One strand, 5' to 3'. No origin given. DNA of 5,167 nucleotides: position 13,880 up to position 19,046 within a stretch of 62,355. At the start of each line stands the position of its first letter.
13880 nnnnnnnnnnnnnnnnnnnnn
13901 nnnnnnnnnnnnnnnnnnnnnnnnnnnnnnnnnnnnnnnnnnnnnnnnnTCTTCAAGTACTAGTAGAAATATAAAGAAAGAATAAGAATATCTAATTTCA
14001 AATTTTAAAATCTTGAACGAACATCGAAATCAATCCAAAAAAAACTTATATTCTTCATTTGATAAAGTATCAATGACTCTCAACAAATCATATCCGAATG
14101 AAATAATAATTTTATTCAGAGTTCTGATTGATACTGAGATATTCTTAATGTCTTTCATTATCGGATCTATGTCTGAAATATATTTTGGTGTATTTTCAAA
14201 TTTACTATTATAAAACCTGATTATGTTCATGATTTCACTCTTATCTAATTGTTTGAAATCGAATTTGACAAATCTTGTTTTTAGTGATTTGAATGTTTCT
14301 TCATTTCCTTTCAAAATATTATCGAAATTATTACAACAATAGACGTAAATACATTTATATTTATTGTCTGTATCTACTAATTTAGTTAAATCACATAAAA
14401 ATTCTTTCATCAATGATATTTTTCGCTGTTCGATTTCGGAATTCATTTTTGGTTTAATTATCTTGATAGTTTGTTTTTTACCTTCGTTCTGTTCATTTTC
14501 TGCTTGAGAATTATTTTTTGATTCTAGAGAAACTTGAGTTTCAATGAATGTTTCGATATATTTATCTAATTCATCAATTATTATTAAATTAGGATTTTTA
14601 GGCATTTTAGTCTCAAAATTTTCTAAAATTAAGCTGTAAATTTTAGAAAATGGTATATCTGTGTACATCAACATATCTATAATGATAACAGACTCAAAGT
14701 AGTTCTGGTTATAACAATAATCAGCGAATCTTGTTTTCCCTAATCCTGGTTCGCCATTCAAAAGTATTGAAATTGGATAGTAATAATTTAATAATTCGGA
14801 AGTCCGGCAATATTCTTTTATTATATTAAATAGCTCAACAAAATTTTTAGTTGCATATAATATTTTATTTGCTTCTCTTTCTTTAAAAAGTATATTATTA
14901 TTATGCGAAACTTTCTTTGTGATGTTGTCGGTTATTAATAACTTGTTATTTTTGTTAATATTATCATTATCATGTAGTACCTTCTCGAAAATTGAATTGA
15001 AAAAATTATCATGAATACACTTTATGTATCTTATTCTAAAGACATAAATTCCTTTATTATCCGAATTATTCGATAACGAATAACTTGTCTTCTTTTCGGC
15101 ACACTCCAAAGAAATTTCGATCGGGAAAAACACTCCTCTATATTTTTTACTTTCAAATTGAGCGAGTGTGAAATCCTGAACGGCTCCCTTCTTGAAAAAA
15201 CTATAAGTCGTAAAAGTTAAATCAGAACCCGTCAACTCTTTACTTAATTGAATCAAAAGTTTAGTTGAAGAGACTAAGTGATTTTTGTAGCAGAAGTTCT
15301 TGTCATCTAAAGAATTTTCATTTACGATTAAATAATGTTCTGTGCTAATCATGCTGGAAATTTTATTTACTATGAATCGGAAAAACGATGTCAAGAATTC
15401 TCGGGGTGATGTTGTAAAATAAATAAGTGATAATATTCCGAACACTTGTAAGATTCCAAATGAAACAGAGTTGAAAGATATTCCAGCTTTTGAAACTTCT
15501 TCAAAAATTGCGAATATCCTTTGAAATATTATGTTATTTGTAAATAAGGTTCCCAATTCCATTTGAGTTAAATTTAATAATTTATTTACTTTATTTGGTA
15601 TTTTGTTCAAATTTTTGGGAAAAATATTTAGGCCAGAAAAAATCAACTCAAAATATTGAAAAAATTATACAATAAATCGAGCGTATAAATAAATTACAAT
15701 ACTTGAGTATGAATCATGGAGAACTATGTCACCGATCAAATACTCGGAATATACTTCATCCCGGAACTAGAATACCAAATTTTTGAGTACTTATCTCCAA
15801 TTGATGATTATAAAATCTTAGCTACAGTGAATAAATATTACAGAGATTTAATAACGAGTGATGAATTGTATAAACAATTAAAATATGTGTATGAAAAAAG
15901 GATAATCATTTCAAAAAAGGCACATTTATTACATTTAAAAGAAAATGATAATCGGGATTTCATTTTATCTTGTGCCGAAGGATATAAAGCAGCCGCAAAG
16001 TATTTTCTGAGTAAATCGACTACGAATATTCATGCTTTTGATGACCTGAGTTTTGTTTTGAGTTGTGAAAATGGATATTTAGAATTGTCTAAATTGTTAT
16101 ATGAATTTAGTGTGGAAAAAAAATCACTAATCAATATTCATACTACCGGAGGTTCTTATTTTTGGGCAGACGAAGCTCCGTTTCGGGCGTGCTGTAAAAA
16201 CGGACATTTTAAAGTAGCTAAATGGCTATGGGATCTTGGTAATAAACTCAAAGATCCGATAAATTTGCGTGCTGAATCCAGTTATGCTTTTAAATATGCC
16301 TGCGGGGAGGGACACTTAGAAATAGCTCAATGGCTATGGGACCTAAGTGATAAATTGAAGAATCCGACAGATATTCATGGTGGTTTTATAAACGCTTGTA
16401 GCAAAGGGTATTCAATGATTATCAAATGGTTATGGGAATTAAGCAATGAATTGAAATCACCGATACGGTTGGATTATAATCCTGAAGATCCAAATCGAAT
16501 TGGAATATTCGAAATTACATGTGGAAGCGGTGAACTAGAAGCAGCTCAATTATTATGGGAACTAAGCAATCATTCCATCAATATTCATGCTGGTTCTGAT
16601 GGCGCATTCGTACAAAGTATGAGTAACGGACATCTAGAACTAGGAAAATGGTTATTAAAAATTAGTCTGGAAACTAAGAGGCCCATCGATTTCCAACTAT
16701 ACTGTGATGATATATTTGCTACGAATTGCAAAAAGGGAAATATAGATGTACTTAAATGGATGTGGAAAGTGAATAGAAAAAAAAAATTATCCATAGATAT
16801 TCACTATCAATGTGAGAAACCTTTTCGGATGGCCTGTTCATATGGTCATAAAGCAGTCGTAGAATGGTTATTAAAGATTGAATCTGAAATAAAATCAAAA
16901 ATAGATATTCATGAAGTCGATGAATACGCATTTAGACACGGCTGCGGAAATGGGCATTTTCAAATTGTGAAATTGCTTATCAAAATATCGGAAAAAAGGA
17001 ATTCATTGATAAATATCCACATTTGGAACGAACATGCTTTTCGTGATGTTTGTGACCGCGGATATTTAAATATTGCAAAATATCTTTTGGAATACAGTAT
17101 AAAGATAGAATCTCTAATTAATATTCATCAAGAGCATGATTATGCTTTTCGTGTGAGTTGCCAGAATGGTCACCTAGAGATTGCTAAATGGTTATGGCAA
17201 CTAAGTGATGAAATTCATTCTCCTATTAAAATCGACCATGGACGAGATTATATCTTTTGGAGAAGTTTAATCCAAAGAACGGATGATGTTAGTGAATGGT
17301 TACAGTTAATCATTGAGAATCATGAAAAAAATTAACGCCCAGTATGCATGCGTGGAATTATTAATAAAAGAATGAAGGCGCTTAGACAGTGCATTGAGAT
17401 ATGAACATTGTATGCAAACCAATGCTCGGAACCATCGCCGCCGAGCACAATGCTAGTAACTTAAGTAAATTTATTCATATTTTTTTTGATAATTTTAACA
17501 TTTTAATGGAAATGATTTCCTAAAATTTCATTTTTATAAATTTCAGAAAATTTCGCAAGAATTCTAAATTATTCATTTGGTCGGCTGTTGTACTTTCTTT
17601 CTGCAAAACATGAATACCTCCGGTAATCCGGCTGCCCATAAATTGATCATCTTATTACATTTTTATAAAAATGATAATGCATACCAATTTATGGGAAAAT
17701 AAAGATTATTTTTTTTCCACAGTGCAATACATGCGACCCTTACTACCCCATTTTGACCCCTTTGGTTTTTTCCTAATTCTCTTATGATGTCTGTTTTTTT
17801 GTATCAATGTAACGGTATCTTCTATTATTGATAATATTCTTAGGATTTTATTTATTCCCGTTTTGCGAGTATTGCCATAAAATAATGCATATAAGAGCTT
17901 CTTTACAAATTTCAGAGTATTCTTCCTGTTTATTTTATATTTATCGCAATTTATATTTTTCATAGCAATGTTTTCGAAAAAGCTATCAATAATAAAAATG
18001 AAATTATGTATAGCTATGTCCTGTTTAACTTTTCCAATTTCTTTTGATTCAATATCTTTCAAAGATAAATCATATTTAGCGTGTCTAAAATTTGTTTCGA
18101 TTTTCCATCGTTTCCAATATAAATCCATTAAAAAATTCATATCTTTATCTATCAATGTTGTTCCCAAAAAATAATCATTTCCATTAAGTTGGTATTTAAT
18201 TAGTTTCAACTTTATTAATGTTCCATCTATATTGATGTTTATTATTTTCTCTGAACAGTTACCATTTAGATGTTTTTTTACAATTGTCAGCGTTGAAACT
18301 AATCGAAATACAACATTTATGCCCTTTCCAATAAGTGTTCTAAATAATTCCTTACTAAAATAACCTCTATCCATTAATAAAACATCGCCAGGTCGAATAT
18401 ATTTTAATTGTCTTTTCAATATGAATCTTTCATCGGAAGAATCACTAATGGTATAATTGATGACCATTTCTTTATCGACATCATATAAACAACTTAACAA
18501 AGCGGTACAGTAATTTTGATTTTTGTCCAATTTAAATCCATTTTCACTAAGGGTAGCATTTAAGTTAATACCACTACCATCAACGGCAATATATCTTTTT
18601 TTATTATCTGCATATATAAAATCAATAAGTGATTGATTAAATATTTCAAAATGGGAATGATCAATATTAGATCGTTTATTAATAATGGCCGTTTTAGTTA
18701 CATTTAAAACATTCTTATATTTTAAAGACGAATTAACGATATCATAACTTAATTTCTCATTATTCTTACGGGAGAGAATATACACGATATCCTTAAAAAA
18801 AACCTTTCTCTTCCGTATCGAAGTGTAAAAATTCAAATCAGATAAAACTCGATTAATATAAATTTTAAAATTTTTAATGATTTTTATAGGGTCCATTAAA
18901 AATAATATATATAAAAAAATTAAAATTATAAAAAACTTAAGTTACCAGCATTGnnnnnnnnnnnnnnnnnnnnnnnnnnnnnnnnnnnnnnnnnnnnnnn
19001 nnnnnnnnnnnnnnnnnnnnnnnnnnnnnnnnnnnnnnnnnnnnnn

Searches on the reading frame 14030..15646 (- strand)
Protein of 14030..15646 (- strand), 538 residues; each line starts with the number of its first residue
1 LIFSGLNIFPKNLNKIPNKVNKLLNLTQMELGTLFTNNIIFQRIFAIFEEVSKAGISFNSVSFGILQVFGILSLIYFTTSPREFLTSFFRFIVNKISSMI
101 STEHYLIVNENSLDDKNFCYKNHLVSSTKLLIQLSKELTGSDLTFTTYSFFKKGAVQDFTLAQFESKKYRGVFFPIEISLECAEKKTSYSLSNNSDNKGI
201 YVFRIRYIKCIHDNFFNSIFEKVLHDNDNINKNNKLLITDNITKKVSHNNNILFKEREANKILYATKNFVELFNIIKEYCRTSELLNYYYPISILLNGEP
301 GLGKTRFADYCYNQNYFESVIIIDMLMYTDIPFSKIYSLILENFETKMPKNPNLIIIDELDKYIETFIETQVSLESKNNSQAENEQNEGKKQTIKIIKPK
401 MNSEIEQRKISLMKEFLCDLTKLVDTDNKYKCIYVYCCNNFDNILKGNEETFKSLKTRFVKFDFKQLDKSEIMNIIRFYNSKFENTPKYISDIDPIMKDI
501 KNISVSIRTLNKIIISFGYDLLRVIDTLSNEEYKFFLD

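Call 14: search_protein_families(library=pfam, proteins=[window:14030-15646:-], max_evalue=0.001)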
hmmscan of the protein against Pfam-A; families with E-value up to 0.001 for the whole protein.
window:14030-15646:- (538 aa): 1 family
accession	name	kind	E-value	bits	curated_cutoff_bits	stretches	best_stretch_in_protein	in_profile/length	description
PF00004.35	AAA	-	7.6e-05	23.6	21.2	1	294-375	1-74/131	ATPase family associated with various cellular activities (AAA)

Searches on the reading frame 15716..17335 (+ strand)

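Call 14: search_protein_families(library=pfam, proteins=[window:15716-17335:+], max_evalue=0.001)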
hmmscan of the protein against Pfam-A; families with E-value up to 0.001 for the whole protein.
window:15716-17335:+ (539 aa): 7 families
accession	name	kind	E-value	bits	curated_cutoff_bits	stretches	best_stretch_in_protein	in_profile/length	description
PF12796.13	Ank_2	-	1.5e-22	80.4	27.3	3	372-465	3-87/90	Ankyrin repeats (3 copies)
PF13637.12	Ank_4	-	5.6e-20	71.4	22.7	0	158-207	3-49/50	Ankyrin repeats (many copies)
PF13606.12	Ank_3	-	4.3e-19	66.8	22.3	0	368-387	4-23/30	Ankyrin repeat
PF00023.36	Ank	-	1.4e-11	44.4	21.1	0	372-387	8-23/33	Ankyrin repeat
PF13857.12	Ank_5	-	3.5e-10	40.5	27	0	357-386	5-36/56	Ankyrin repeats (many copies)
PF24521.3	Ank_KRIT1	-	0.00011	22.4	80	0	154-209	48-106/149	KRIT1 ankyrin-repeats domain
PF12937.12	F-box-like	-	0.00045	20.4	24.3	0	18-55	8-44/47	F-box-like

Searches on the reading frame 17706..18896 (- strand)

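Call 14: search_protein_families(library=pfam, proteins=[window:17706-18896:-], max_evalue=0.001)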
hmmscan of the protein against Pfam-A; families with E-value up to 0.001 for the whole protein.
window:17706-18896:- (396 aa): 1 family
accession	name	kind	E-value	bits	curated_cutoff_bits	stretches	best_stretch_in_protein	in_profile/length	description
PF01609.27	DDE_Tnp_1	-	1.6e-15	57.8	23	1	99-297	3-194/200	Transposase DDE domain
